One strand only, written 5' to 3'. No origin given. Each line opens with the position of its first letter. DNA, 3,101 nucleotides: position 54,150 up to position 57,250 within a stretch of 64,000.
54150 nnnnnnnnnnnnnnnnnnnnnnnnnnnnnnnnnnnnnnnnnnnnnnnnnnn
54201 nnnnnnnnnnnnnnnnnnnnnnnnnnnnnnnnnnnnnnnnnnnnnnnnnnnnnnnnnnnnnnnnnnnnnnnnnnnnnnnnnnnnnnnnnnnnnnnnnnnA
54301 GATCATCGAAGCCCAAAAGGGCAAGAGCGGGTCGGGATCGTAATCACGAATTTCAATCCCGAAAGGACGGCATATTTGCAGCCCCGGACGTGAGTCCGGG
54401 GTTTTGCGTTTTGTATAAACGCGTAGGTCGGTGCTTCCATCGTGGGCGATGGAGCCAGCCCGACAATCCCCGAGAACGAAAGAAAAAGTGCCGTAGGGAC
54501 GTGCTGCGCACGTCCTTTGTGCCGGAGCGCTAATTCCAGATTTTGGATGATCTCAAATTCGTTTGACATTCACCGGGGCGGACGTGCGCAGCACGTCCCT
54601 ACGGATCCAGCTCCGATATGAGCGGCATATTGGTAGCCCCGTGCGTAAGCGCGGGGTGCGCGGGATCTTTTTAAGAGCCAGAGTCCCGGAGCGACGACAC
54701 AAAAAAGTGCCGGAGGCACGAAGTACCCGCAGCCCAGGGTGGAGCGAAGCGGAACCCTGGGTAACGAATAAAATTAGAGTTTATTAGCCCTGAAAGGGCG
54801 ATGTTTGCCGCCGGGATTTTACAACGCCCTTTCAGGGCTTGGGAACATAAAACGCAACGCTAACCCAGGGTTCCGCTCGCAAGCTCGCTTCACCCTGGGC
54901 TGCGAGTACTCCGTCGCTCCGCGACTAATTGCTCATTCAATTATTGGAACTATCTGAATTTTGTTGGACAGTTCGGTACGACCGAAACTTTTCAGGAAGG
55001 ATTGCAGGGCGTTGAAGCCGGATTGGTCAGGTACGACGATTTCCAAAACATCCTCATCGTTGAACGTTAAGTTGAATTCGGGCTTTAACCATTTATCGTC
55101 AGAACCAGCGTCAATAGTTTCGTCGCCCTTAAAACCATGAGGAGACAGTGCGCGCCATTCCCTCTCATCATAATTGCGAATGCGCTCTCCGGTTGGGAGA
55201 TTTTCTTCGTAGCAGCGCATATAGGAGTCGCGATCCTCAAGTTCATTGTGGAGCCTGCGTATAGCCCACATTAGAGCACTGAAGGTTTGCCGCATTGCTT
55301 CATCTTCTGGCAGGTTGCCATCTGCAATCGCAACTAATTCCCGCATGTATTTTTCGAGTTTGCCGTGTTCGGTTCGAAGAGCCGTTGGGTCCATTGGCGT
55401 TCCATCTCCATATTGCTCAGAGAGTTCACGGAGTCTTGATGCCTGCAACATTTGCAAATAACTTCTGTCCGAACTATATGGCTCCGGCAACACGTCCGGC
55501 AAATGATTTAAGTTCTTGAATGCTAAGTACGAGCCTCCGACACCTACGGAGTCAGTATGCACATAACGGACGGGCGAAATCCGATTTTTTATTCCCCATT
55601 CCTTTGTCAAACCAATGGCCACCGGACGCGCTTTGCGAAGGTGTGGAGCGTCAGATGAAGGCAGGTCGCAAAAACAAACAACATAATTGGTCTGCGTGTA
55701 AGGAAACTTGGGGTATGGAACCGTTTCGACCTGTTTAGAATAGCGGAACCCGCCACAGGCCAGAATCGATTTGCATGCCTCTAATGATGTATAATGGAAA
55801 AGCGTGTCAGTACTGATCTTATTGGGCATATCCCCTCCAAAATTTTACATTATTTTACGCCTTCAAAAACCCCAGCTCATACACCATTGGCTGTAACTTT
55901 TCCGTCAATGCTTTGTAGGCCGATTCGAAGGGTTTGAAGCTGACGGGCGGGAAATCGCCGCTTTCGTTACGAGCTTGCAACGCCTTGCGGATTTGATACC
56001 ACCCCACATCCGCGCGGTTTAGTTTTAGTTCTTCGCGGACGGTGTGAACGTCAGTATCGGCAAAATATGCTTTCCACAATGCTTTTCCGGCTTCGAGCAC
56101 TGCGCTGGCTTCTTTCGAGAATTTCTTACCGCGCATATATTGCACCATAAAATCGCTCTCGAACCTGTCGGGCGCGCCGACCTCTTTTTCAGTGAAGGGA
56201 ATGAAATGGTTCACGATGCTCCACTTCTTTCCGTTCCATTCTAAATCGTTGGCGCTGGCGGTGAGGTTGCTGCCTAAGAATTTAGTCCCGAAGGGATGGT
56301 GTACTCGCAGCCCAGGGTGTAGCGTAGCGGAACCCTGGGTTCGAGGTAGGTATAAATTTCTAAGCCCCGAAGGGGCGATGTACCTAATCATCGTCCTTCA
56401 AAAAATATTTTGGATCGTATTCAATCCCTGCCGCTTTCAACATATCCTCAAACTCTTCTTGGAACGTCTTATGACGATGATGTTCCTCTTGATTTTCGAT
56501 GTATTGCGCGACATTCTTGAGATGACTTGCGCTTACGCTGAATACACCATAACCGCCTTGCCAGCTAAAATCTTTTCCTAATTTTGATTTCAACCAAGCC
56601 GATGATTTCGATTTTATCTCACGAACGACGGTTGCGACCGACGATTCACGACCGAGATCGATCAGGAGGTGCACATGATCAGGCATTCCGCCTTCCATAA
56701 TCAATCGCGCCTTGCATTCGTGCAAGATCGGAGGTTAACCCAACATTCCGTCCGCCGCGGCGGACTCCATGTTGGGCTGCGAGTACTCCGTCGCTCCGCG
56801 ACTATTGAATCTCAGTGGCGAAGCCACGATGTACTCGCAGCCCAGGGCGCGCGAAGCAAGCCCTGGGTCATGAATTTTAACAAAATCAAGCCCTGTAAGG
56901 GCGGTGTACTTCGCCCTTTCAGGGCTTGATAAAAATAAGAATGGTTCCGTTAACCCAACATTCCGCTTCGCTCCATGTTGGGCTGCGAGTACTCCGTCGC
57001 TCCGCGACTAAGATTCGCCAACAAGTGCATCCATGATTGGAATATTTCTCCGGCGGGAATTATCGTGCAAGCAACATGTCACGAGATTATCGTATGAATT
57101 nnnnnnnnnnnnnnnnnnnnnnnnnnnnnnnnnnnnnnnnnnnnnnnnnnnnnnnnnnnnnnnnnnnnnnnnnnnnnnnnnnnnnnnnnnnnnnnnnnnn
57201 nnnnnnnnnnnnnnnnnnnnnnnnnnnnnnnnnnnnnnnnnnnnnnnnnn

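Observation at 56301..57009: IS200/IS605-like element with an N-truncated HuH transposase plus tnpA-less MITE copies that sit at gene 3' ends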

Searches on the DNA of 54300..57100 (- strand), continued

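Call 47: search_with_rna_model(model_id=R2, sources=[window, L001, L005, L006, L007, L008, L009, L010, L011, L012, L013, L014, L015, L016, L017, L018, L019, L020, L021, L022, L023, L024, L025, L026, L027, L028, L029, L030, L031, L032, L033, L034, L035, L036, L037, L038, L039, L040, L041, L042, L043, L044, L045, L046, L047, L048, L049, L050, L051, L052, L053, L054, L055, L056, L057, L058, L059, L060, L061, L062, L063, L064, L065, L066, L067, L068, L069, L070, L071, L072, L073, L074, L075, L076, L077, L078, L079, L080, L081, L082, L083, L084], max_evalue=0.05)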
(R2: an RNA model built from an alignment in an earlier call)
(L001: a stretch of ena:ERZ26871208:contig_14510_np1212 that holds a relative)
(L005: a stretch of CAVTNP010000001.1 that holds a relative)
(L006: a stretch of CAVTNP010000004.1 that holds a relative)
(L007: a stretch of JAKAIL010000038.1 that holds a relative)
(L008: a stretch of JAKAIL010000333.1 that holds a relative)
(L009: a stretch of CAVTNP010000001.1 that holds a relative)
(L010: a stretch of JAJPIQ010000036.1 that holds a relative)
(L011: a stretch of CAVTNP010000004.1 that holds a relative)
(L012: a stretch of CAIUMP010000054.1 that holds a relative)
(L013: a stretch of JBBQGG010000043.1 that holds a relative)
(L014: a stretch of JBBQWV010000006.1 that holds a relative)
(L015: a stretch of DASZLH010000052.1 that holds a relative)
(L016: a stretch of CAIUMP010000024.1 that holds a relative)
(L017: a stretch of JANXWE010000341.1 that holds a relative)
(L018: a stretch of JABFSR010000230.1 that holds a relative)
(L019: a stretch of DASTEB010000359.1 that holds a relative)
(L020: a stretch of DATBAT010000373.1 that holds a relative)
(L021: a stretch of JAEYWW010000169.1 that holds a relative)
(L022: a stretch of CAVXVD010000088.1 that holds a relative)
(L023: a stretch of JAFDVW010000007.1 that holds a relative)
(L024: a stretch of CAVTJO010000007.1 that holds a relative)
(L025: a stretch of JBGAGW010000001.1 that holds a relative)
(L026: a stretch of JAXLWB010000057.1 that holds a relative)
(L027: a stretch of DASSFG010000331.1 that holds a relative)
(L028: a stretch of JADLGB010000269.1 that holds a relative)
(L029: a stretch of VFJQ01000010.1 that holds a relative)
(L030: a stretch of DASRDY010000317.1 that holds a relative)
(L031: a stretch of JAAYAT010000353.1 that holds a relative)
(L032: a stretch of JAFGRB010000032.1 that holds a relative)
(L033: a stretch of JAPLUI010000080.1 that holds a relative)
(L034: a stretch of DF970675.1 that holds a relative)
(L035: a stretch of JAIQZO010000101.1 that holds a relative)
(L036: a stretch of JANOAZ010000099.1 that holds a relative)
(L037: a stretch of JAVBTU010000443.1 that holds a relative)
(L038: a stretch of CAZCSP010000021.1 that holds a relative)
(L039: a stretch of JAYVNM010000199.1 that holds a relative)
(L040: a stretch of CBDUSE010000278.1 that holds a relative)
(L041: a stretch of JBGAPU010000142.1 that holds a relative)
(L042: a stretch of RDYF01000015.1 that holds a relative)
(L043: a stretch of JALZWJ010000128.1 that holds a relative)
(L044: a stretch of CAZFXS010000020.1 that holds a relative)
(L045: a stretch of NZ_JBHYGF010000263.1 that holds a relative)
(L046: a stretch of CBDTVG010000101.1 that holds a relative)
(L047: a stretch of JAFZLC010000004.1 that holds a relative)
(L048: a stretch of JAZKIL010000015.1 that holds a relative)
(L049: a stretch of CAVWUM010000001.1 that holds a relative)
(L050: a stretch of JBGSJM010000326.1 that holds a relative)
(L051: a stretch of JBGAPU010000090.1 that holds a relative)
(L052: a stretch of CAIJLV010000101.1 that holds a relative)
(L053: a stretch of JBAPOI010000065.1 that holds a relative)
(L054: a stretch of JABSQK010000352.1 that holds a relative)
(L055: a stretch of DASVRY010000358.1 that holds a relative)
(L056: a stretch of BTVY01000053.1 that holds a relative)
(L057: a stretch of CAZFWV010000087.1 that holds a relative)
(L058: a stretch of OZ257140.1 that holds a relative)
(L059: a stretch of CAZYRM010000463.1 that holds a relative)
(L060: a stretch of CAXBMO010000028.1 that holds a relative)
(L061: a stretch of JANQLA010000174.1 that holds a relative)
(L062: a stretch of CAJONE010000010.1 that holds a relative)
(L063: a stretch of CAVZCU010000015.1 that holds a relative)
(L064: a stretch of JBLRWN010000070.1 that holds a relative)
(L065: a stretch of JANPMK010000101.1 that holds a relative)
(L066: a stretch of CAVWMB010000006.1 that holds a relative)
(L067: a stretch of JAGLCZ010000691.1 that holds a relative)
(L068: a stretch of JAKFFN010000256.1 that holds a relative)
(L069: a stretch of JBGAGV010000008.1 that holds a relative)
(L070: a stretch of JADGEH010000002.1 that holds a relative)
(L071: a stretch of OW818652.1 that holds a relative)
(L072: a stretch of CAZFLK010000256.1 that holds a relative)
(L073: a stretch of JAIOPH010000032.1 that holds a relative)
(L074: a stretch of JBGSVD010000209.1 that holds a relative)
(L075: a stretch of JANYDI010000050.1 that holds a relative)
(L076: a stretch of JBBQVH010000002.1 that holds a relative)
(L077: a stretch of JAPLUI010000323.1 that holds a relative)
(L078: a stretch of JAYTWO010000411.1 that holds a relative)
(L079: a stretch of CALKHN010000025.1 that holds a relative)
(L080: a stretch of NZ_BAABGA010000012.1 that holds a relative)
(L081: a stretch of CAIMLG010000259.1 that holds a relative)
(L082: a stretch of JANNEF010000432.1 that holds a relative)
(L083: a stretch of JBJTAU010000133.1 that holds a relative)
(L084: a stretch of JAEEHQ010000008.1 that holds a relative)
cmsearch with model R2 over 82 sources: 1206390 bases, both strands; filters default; matches with E-value up to 0.05: 186.
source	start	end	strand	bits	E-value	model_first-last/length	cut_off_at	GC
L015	1361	1418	+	74.8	2.4e-18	1-56/56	no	0.62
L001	10499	10556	+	74.5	2.9e-18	1-56/56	no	0.64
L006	9900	9957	-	73.9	4.3e-18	1-56/56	no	0.62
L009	10502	10559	+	73.8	4.9e-18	1-56/56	no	0.66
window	54862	54926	+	73.6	5.5e-18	1-56/56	no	0.66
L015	755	812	-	73.4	6e-18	1-56/56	no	0.66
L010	9895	9952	-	72.7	9.6e-18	1-56/56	no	0.64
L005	11580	11644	-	71.8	1.7e-17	1-56/56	no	0.66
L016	10502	10559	+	71.8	1.8e-17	1-56/56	no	0.62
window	54706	54763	-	70.1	5.1e-17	1-56/56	no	0.67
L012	1102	1159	+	69.8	6.5e-17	1-56/56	no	0.67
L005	11744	11801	+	69.7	6.9e-17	1-56/56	no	0.64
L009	13580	13637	+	69.6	7.3e-17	1-56/56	no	0.62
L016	12924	12981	+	68.7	1.3e-16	1-56/56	no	0.67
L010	10502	10574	+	67.9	2.3e-16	1-56/56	no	0.67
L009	9880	9955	-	67.5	3e-16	1-56/56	no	0.68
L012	363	438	-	67.4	3e-16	1-56/56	no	0.67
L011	10499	10571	+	67.3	3.2e-16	1-56/56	no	0.66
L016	9875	9950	-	65.1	1.4e-15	1-56/56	no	0.67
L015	2999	3063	-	64.6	1.9e-15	1-56/56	no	0.66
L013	11732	11789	+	64.1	2.6e-15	1-56/56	no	0.53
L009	13408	13482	-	63.6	3.6e-15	1-56/56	no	0.65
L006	10499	10556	+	62.7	6.6e-15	1-56/56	no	0.57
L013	10502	10559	+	62.7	6.7e-15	1-56/56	no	0.55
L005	9898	9955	-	62.6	7.2e-15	1-56/56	no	0.59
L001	12858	12946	-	62.5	7.3e-15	1-56/56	no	0.66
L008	689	746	+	61.5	1.5e-14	1-56/56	no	0.59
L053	1597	1644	+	61.1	1.8e-14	1-56/56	no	0.67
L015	3143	3200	+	61.1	1.9e-14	1-56/56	no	0.64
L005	10499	10556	+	60.3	3.1e-14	1-56/56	no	0.59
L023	10490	10537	+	60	3.7e-14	1-56/56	no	0.69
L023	10757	10804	+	60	3.7e-14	1-56/56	no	0.69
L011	13761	13835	-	60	3.8e-14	1-56/56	no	0.68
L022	8398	8445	+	59.7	4.7e-14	1-56/56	no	0.67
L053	856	903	+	59.5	5.3e-14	1-56/56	no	0.69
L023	9410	9457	+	59.2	6.3e-14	1-56/56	no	0.71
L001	9899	9956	-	59.2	6.3e-14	1-56/56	no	0.6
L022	9258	9305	-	58.3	1.1e-13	1-56/56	no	0.71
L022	9476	9523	-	58.3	1.1e-13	1-56/56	no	0.71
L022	9694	9741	-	58.3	1.1e-13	1-56/56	no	0.71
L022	9912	9959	-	58.3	1.1e-13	1-56/56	no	0.71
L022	3713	3760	-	58.1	1.3e-13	1-56/56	no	0.67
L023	10823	10870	+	58.1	1.3e-13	1-56/56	no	0.69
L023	10691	10738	+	58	1.4e-13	1-56/56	no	0.69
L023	9610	9657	+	58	1.4e-13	1-56/56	no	0.67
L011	9880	9955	-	57.9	1.5e-13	1-56/56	no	0.64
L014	10502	10559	+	57.5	1.9e-13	1-56/56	no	0.57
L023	10624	10671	+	57.2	2.3e-13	1-56/56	no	0.71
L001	13195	13243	+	57.1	2.6e-13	1-56/56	no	0.57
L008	755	810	-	57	2.7e-13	1-56/56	no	0.77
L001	13290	13338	+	56.7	3.2e-13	1-56/56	no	0.61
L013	9909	9956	-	55.5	7e-13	1-56/56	no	0.62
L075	1625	1672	-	55.5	7.3e-13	1-56/56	no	0.65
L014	9907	9954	-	55.5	7.3e-13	1-56/56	no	0.52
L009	10570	10654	-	55.4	7.7e-13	1-56/56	no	0.72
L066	10492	10539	+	55.4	7.8e-13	1-56/56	no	0.67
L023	9544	9591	+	55.3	8e-13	1-56/56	no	0.67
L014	10660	10718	+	55.2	8.6e-13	1-56/56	no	0.58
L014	10581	10638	+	55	9.8e-13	1-56/56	no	0.55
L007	712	778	+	55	9.9e-13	1-56/56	no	0.61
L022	10466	10513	+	54.9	1.1e-12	1-56/56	no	0.69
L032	8335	8381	-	54.9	1.1e-12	1-56/56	no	0.64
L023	9477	9524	+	54.8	1.1e-12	1-56/56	no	0.69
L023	10889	10936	+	54.4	1.5e-12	1-56/56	no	0.75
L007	787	842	-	54.3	1.6e-12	1-56/56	no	0.75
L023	10557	10605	+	53.8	2.2e-12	1-56/56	no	0.69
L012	1172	1229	-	53.6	2.5e-12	1-56/56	no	0.62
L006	11732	11780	+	53.4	2.8e-12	1-56/56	no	0.65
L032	10502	10566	+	52.9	4e-12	1-56/56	no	0.71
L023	8048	8095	+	52.7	4.5e-12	1-56/56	no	0.67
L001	12802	12850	+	52.3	5.6e-12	1-56/56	no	0.65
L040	2172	2219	-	51.4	1e-11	1-56/56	no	0.71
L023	9896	9959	-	51.3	1.1e-11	1-56/56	no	0.64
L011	13957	14055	+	50.6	1.7e-11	1-56/56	no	0.66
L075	5552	5600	+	50.6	1.7e-11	1-56/56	no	0.65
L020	9897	9961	-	50.4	2e-11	1-56/56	no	0.63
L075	4967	5015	-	49.3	3.9e-11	1-56/56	no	0.67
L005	8417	8465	-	48.2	8.2e-11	1-56/56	no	0.69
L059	709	755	+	47.2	1.6e-10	1-56/56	no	0.72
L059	88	134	-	46.6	2.4e-10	1-56/56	no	0.74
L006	11938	11995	+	45.8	3.9e-10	1-56/56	no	0.59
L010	13677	13725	+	44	1.3e-09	1-56/56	no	0.57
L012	961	1031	-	43.4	1.9e-09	1-56/56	no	0.54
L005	11869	11917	+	43.4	1.9e-09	1-56/56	no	0.73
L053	1015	1062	-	42.4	3.6e-09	1-56/56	no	0.73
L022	3619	3667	-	42.3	4e-09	1-56/56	no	0.63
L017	4987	5043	-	39.7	2.1e-08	1-56/56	no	0.67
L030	9904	9950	-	39.2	2.9e-08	1-56/56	no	0.55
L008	2002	2040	-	38.7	4.1e-08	1-56/56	no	0.72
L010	13530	13578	-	36.7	1.5e-07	1-56/56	no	0.53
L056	9816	9881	-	35.8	2.7e-07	1-56/56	no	0.68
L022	2976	3023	-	35.3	3.7e-07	1-56/56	no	0.65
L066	9735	9783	+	34.3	7e-07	1-56/56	no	0.59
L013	11657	11704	-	34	8.5e-07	1-56/56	no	0.56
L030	10499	10545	+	33.8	1e-06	1-56/56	no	0.57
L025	10493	10552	+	33.6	1.1e-06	1-56/56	no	0.62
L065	9828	9877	-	33.3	1.3e-06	1-56/56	no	0.52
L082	2061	2125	-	33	1.6e-06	1-56/56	no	0.68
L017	4912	4968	+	32.9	1.7e-06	1-56/56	no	0.65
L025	9863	9922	-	32.7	2e-06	1-56/56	no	0.68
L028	10502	10559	+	32.2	2.7e-06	1-56/56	no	0.71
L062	9621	9669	+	31.7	3.9e-06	1-56/56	no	0.69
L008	101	144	-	31.5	4.5e-06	1-56/56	no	0.55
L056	10508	10574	+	31.4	4.8e-06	1-56/56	no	0.66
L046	6366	6412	-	30.2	1e-05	1-56/56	no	0.55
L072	2806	2853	+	30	1.2e-05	1-56/56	no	0.69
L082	992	1038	-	29.6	1.5e-05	1-56/56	no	0.66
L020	9014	9049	-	29.4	1.7e-05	1-56/56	no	0.64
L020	9727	9761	+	29.3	1.8e-05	1-56/56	no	0.63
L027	2285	2331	-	29.3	1.9e-05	1-56/56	no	0.68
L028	10966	11023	-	29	2.2e-05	1-56/56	no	0.72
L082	5212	5277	+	28.9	2.4e-05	1-56/56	no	0.64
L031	491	537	+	28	4.3e-05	1-56/56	no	0.72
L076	10609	10667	-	27.7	5.2e-05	1-56/56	no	0.69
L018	10497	10543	+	27.7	5.3e-05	1-56/56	no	0.72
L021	1723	1769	-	27.1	7.8e-05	1-56/56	no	0.66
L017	4300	4356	-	27.1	7.9e-05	1-56/56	no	0.65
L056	10876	10941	-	27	8.4e-05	1-56/56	no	0.65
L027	9143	9190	-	26.8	9.7e-05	1-56/56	no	0.75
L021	2671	2713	+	26.4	0.00012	1-56/56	no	0.7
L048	4380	4430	-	26.4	0.00012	1-56/56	no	0.63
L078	9875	9922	-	25.7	0.0002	1-56/56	no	0.73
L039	7548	7594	-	25.3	0.00026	1-56/56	no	0.7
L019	3122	3171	-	24.7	0.00036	1-56/56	no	0.66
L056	9368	9434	+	24.7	0.00037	1-56/56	no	0.61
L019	3818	3866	+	24.7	0.00038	1-56/56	no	0.65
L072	4773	4820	-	24.5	0.00042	1-56/56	no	0.65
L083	584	643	-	23.3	0.00089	1-56/56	no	0.67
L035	9895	9949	-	22.6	0.0015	1-56/56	no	0.55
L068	4651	4728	-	22.4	0.0016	1-56/56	no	0.71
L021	2897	2940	+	22.4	0.0017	1-56/56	no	0.7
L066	9978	10019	-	22.3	0.0018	1-56/56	no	0.62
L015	3053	3122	+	22.2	0.0019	1-56/56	no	0.53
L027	3250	3295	+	22.2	0.0019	1-56/56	no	0.65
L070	9882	9940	-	22.2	0.0019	1-56/56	no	0.58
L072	2207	2254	-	21.8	0.0024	1-56/56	no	0.71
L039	9903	9949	-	21.5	0.003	1-56/56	no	0.7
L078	10506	10552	+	21.2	0.0036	1-56/56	no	0.7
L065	10689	10739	-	21.2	0.0037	1-56/56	no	0.59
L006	11662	11708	+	21.1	0.0038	1-56/56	no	0.66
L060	9875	9930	-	20.8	0.0047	1-56/56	no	0.66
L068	4232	4315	+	20.6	0.0053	1-56/56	no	0.71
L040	2025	2072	+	20.6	0.0054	1-56/56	no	0.71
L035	9664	9720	+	20.6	0.0054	1-56/56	no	0.58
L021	1660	1706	+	20.6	0.0054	1-56/56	no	0.66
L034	8523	8639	-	20.4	0.0063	1-56/56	no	0.54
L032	10587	10620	+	19.8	0.0089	1-56/56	no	0.59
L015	3085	3153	-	19.8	0.0091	1-56/56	no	0.49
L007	110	168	-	19.6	0.01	1-56/56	no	0.58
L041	6843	6907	-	19.5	0.011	1-56/56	no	0.54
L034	8856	8894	-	19.3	0.012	1-56/56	no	0.51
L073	9875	9933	-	19.2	0.013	1-56/56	no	0.63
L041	6714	6772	+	19.2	0.014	1-56/56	no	0.56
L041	7031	7089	+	19.2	0.014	1-56/56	no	0.56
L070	10503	10561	+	19.2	0.014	1-56/56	no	0.58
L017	4192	4235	+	19.1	0.014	1-56/56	no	0.66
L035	10524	10570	+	19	0.015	1-56/56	no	0.55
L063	10524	10584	+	18.8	0.017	1-56/56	no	0.59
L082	1581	1627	+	18.8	0.017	1-56/56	no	0.64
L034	8906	8944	-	18.8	0.017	1-56/56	no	0.54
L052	10921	10984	-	18.7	0.019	1-56/56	no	0.58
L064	8268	8325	-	18.5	0.021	1-56/56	no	0.71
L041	7160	7223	-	18.4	0.022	1-56/56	no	0.58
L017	2620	2677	+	18.3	0.024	1-56/56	no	0.71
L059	160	179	-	18.2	0.025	36-55/56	no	0.75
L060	10501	10556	+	18.1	0.027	1-56/56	no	0.64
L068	5396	5479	+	18.1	0.028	1-56/56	no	0.71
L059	665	684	+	18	0.028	36-55/56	no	0.7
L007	191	236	-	18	0.028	1-56/56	no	0.63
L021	1868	1914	+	18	0.029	1-56/56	no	0.66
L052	11096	11154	+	17.9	0.032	1-56/56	no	0.63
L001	13122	13171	+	17.8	0.032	1-56/56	no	0.66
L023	7987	8029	+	17.8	0.034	1-56/56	no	0.56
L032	8405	8423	-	17.7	0.037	37-55/56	no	0.63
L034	9159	9198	-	17.4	0.042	1-56/56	no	0.55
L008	833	869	-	17.4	0.044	1-56/56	no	0.62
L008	647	666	+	17.3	0.045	36-55/56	no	0.75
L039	10488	10534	+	17.2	0.049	1-56/56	no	0.7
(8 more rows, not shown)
